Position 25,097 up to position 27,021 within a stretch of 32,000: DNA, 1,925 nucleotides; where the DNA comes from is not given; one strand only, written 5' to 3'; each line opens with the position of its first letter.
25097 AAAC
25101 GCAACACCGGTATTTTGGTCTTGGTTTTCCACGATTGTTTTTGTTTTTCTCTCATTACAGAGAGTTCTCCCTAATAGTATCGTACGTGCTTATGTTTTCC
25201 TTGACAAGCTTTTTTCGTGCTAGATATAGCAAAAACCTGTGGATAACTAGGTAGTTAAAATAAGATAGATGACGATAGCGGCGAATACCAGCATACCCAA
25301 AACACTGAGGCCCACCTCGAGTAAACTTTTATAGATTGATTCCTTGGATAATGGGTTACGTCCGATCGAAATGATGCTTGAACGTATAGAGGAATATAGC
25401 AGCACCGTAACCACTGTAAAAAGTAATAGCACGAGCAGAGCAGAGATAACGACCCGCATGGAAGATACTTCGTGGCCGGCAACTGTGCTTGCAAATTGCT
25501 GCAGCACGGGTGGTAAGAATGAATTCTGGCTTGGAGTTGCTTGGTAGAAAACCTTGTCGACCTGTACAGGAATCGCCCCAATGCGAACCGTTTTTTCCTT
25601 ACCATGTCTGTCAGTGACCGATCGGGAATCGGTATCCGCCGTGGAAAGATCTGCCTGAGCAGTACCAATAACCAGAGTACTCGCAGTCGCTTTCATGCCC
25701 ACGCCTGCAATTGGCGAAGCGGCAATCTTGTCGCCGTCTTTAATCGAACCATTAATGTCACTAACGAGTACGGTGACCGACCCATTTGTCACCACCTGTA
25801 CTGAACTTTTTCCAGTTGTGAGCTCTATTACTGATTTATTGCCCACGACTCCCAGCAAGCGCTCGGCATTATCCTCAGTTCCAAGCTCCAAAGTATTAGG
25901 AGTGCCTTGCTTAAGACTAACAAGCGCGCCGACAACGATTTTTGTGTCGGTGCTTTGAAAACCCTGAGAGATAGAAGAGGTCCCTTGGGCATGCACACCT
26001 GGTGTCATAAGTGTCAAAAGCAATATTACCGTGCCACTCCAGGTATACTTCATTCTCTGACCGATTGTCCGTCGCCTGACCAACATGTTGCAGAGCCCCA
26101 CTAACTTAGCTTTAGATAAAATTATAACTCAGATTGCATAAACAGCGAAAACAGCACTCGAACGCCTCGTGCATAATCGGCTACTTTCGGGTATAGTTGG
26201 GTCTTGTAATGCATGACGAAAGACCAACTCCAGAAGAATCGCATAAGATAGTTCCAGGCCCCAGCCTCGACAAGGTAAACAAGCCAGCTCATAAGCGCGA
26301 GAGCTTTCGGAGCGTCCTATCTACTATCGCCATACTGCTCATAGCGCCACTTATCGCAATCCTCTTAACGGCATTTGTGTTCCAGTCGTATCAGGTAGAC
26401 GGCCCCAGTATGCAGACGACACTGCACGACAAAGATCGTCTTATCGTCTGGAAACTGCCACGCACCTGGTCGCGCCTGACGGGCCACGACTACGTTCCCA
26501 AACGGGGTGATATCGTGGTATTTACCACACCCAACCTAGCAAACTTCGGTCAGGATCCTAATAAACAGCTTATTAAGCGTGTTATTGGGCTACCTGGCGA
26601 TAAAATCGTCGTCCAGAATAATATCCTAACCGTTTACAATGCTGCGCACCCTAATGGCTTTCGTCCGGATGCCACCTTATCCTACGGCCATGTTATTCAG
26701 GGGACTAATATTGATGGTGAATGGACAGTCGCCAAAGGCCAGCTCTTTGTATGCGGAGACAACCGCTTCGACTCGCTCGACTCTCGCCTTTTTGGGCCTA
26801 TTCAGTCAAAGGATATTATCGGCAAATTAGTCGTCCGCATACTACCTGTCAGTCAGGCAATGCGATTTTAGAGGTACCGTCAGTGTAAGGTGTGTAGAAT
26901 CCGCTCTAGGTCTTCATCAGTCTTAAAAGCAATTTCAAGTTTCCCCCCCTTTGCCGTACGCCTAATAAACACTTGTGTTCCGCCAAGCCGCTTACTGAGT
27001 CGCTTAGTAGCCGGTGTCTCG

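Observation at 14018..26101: Co-oriented envelope cluster: hairpin-anchored exported protein, giant fibre, LCP enzyme, polytopic membrane protein, HtrA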

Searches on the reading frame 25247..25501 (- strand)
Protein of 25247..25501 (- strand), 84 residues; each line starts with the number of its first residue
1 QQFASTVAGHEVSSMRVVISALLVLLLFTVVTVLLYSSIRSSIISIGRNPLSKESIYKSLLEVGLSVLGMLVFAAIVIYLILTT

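Call 60: search_protein_families(library=pfam, proteins=[window:25247-25501:-], max_evalue=10)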
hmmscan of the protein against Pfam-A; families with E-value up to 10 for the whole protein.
window:25247-25501:- (84 aa): 3 families
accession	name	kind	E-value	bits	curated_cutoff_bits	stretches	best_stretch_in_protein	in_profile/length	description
PF14004.11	DUF4227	-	0.0059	17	27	1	16-40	1-25/71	Protein of unknown function (DUF4227)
PF19607.4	DUF6112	-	0.59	10.4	25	1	11-67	12-69/88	Family of unknown function (DUF6112)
PF15012.11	DUF4519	-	7.2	7.3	27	0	16-36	32-52/56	Domain of unknown function (DUF4519)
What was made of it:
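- Tried and rejected: No Pfam support appeared even at E<=10 (call 60), so I rejected the idea.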

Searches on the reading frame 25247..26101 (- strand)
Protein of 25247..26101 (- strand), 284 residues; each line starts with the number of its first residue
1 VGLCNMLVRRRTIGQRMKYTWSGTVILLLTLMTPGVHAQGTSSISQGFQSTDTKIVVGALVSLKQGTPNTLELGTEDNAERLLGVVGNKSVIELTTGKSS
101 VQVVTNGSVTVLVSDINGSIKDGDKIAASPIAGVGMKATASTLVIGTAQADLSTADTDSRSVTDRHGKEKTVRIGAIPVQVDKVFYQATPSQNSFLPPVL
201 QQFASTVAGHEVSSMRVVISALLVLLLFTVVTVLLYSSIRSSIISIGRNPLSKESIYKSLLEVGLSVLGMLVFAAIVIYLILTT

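Call 4: search_protein_families(library=pfam, proteins=[window:25247-26101:-], max_evalue=0.01)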
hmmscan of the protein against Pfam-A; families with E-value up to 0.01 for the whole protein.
window:25247-26101:- (284 aa): 1 family
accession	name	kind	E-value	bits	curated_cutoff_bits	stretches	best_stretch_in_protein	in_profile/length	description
PF23982.2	XM1_gp53_minor_capsid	-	0.00071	19.9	27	1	41-157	21-145/154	XM1 gp53 minor capsid protein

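Call 5: search_protein_families(library=ncbifam, proteins=[window:25247-26101:-], max_evalue=0.01)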
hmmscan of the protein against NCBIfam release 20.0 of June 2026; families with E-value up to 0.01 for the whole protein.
window:25247-26101:- (284 aa): 0 families

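Call 41: search_protein_families(library=phrogs, proteins=[window:25247-26101:-], max_evalue=0.01)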
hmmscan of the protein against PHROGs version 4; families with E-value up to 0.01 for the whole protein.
window:25247-26101:- (284 aa): 0 families

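Call 55: find_homologous_proteins(query=window:25247-26101:-)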
Query window:25247-26101:- (284 aa): 1346 proteins with E <= 0.001 among 7726 candidates; the best 120 are listed.
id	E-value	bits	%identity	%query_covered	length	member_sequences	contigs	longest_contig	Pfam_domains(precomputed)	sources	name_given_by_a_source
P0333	8.7e-165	564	100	98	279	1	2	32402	-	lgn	-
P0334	3.7e-147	507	100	89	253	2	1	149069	-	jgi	-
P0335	1.1e-113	397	70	98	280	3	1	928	-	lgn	-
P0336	1.3e-111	390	70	98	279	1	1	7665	-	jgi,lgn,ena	-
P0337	9.8e-105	368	67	95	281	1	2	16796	-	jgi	jgi:hypothetical protein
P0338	1.8e-101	357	63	98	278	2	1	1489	-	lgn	-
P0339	5.5e-100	352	61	98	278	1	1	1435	-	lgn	-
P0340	8.0e-100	352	63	98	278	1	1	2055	-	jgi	jgi:hypothetical protein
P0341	2.0e-99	350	60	98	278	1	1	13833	-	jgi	jgi:hypothetical protein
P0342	1.6e-98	347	61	98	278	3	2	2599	-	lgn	-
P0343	2.4e-98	347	63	90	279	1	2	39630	-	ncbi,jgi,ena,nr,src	ncbi:MAG TPA: hypothetical protein VKQ34_00370 [Candidatus Saccharimonadales bacterium]|nr:hypotheti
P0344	1.6e-97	344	59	98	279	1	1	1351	-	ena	-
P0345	6.4e-97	342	62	98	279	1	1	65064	-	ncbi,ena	-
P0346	9.5e-97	342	60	98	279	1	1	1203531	-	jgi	jgi:hypothetical protein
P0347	1.2e-96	341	60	98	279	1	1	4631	-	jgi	jgi:hypothetical protein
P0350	3.8e-96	340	60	98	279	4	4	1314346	-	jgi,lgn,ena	jgi:hypothetical protein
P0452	4.6e-87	310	58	98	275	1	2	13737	-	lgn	-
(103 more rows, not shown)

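Call 56: find_encoding_contigs(protein=P0350, flank=10000, max_places=2)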
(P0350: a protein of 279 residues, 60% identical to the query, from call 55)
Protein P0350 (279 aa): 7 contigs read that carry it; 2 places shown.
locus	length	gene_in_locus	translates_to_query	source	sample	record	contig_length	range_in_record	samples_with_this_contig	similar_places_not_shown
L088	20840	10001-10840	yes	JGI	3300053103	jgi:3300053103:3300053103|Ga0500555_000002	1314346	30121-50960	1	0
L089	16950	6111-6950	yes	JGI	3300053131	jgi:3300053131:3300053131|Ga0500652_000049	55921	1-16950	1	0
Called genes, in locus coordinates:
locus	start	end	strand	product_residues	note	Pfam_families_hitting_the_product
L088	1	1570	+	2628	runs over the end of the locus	-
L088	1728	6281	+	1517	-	PF01344:Kelch_1 (faint), PF24681:Kelch_KLHDC2_KLHL20_DRC7 (weak), PF25210:Kelch_FKB95 (faint), PF13415:Beta-prop_FBX42, PF24681:Kelch_KLHDC2_KLHL20_DRC7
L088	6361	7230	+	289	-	-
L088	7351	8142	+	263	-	PF00142:Fer4_NifH (faint), PF01656:CbiA, PF02374:ArsA_ATPase (weak), PF06564:CBP_BcsQ (weak), PF09140:MipZ (faint), PF10609:ParA, PF13614:AAA_31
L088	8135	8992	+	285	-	PF02195:ParB_N, PF17762:HTH_ParB, PF23552:ParB_C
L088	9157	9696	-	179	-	PF10502:Peptidase_S26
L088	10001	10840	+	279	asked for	-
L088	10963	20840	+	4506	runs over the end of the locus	PF02018:CBM_4_9, PF01344:Kelch_1 (faint)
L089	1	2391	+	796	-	?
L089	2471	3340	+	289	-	-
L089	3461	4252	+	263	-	PF00142:Fer4_NifH (faint), PF01656:CbiA, PF02374:ArsA_ATPase (weak), PF06564:CBP_BcsQ (weak), PF09140:MipZ (faint), PF10609:ParA, PF13614:AAA_31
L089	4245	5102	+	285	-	PF02195:ParB_N, PF17762:HTH_ParB, PF23552:ParB_C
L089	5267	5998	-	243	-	PF10502:Peptidase_S26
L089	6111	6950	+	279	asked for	-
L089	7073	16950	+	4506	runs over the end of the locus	PF02018:CBM_4_9, PF01344:Kelch_1 (faint)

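Call 57: find_encoding_contigs(protein=P0452, flank=10000, max_places=2)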
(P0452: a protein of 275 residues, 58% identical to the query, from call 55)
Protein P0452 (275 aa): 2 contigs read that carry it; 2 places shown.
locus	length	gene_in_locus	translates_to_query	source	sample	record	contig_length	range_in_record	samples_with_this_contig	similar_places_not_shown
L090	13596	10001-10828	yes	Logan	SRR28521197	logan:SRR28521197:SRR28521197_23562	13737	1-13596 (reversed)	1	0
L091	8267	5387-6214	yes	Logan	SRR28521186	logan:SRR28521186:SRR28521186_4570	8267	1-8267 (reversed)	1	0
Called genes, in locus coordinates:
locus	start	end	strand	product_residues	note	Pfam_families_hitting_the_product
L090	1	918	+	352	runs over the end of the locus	?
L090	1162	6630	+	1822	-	PF01344:Kelch_1 (faint), PF24681:Kelch_KLHDC2_KLHL20_DRC7 (weak), PF24981:Beta-prop_ATRN-LZTR1 (faint), PF13415:Beta-prop_FBX42, PF24681:Kelch_KLHDC2_KLHL20_DRC7, PF13415:Beta-prop_FBX42, PF24681:Kelch_KLHDC2_KLHL20_DRC7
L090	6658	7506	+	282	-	-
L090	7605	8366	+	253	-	PF00142:Fer4_NifH (faint), PF01656:CbiA, PF02374:ArsA_ATPase (weak), PF06564:CBP_BcsQ (weak), PF09140:MipZ (faint), PF10609:ParA, PF13614:AAA_31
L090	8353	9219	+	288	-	PF02195:ParB_N, PF17762:HTH_ParB, PF23552:ParB_C (weak)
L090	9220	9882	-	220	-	PF10502:Peptidase_S26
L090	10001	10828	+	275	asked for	-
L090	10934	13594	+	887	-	?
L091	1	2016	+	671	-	?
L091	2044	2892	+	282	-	-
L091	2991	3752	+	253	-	PF00142:Fer4_NifH (faint), PF01656:CbiA, PF02374:ArsA_ATPase (weak), PF06564:CBP_BcsQ (weak), PF09140:MipZ (faint), PF10609:ParA, PF13614:AAA_31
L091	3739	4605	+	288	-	PF02195:ParB_N, PF17762:HTH_ParB, PF23552:ParB_C (weak)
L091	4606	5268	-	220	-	PF10502:Peptidase_S26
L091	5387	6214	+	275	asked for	-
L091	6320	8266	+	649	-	?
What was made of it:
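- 25247..26086 (-): exp284: exported protein with a signal peptide, an ectodomain of about 170 aa and a C-terminal two-helix hairpin carrying the conserved loop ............. The likely start is Met6 at 26086. It lies next to lepB and upstream of variable giants in L088-L091 (calls 56, 57).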

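Call 60: search_protein_families(library=pfam, proteins=[window:25247-26086:-], max_evalue=10)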
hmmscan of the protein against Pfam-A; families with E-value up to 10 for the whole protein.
window:25247-26086:- (279 aa): 2 families
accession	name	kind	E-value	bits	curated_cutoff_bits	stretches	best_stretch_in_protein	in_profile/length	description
PF23982.2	XM1_gp53_minor_capsid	-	0.00068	19.9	27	1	36-152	21-145/154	XM1 gp53 minor capsid protein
PF14004.11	DUF4227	-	0.017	15.5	27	1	211-235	1-25/71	Protein of unknown function (DUF4227)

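Call 64: predict_structure(alignment_id=A3)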
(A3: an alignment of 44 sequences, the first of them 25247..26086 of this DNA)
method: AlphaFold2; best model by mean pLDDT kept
length: 279 residues; sequences in the alignment: 44
mean_pLDDT: 56.9   pTM: 0.33
mean pLDDT of the five models: 56.9, 55.9, 54.4, 54.0, 53.3
residues with pLDDT >= 90: 0; 70-90: 92; 50-70: 79; < 50: 108
segments of 3 or more residues with pLDDT < 50: 1-7, 27-101, 124-137, 180-189
pLDDT, mean of each block of 10 residues (from residue 1): 45 56 52 25 32 33 34 34 28 35 61 75 43 44 77 67 68 63 44 69 71 83 82 71 63 77 82 79
secondary structure, 60 per line:
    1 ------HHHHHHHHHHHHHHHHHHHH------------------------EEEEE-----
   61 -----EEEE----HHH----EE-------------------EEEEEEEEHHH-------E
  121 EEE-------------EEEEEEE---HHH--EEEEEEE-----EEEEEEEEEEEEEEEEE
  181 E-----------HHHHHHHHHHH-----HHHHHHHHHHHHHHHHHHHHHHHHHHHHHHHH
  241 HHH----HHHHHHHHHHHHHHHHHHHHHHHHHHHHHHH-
elements in order: H7-26 E51-55 E66-69 E102-109 E120-123 E137-143 E152-158 E164-181 H193-203 H209-243 H248-278
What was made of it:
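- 25247..26086 (-): AF2 was uninformative (pLDDT 57, call 64).
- Tried and rejected: AF2 on a 44-sequence alignment gave pLDDT 56.9 (call 64).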

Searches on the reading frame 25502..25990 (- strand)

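Call 60: search_protein_families(library=pfam, proteins=[window:25502-25990:-], max_evalue=10)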
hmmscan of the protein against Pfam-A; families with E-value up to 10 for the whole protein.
window:25502-25990:- (163 aa): 1 family
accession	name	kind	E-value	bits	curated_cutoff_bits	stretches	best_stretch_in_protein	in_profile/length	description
PF23982.2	XM1_gp53_minor_capsid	-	0.00048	20.4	27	1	6-121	25-146/154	XM1 gp53 minor capsid protein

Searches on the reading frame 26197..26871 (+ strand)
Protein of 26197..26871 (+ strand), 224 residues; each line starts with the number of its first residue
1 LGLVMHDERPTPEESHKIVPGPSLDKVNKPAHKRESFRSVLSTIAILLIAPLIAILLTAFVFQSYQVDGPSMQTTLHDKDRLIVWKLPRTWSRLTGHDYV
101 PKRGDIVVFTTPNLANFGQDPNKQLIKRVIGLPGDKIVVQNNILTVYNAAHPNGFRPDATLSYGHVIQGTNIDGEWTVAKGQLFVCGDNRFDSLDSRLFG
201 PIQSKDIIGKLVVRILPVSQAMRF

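Call 4: search_protein_families(library=pfam, proteins=[window:26197-26871:+], max_evalue=0.01)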
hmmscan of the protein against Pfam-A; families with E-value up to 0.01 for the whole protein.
window:26197-26871:+ (224 aa): 1 family
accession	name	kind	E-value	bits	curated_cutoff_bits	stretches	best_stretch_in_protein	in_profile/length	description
PF10502.14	Peptidase_S26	-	6.2e-40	137.3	22.9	1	42-215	3-167/168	Signal peptidase, peptidase S26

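Call 5: search_protein_families(library=ncbifam, proteins=[window:26197-26871:+], max_evalue=0.01)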
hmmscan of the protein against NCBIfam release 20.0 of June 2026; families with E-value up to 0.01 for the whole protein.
window:26197-26871:+ (224 aa): 6 families
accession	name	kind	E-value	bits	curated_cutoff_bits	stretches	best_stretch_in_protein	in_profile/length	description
TIGR02227.1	sigpep_I_bact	equivalog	4.5e-36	124.2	47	1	44-218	2-161/162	signal peptidase I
NF008114.0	PRK10861.1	equivalog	8.5e-20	71.3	277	2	38-141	58-160/324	signal peptidase I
TIGR02771.1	TraF_Ti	equivalog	2.6e-10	40.1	100.25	1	102-211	48-165/171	conjugative transfer signal peptidase TraF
TIGR02754.1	sod_Ni_protease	equivalog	2.1e-09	37.7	63.25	1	178-211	55-88/90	nickel-type superoxide dismutase maturation protease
NF010459.0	PRK13884.1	subfamily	0.00033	20.2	156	1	120-209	83-170/178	conjugal transfer peptidase TraF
NF010412.0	PRK13838.1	subfamily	0.0037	16.7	186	1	124-209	88-167/177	conjugal transfer pilin processing protease TraF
